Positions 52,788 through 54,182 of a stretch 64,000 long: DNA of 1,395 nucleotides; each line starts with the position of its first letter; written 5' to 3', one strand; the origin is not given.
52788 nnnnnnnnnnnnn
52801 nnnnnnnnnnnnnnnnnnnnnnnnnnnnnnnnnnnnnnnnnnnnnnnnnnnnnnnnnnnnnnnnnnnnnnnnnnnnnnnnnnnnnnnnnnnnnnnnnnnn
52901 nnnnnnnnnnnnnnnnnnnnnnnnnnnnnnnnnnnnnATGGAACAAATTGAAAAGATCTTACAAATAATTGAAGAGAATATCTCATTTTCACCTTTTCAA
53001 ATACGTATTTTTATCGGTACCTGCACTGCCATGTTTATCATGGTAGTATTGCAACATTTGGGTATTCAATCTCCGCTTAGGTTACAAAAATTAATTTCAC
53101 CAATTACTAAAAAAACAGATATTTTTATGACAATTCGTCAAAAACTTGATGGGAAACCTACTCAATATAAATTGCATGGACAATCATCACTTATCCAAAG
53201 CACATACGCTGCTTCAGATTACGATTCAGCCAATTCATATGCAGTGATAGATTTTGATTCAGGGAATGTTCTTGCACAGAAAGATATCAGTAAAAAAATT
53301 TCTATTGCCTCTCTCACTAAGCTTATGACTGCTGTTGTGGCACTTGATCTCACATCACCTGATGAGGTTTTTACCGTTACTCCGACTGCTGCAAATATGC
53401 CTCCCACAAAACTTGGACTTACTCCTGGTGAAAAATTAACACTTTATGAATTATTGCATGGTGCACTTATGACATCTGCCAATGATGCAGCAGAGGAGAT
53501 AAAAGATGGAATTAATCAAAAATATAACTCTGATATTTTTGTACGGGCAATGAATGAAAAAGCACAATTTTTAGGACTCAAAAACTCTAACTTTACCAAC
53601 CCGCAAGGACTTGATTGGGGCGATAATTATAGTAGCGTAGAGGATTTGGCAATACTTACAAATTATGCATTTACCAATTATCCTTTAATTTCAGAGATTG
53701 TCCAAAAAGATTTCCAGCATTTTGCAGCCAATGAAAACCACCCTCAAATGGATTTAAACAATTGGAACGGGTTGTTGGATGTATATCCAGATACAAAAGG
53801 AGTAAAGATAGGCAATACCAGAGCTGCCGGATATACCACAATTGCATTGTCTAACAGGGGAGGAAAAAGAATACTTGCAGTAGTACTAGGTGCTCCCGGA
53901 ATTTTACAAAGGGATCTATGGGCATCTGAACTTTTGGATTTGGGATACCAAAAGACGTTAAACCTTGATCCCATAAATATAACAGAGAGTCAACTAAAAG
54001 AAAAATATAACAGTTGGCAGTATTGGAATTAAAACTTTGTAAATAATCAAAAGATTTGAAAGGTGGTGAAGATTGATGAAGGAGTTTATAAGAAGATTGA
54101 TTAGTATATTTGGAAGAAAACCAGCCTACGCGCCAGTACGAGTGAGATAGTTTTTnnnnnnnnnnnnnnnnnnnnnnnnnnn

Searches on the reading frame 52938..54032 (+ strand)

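Call 41: search_protein_families(library=pfam, proteins=[window:52938-54032:+], max_evalue=0.001)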
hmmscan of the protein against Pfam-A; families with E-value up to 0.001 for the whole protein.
window:52938-54032:+ (364 aa): 1 family
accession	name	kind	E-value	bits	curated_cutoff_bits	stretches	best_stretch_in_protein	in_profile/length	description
PF00768.25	Peptidase_S11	-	1.4e-43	149.5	27.6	1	96-320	10-238/239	D-alanyl-D-alanine carboxypeptidase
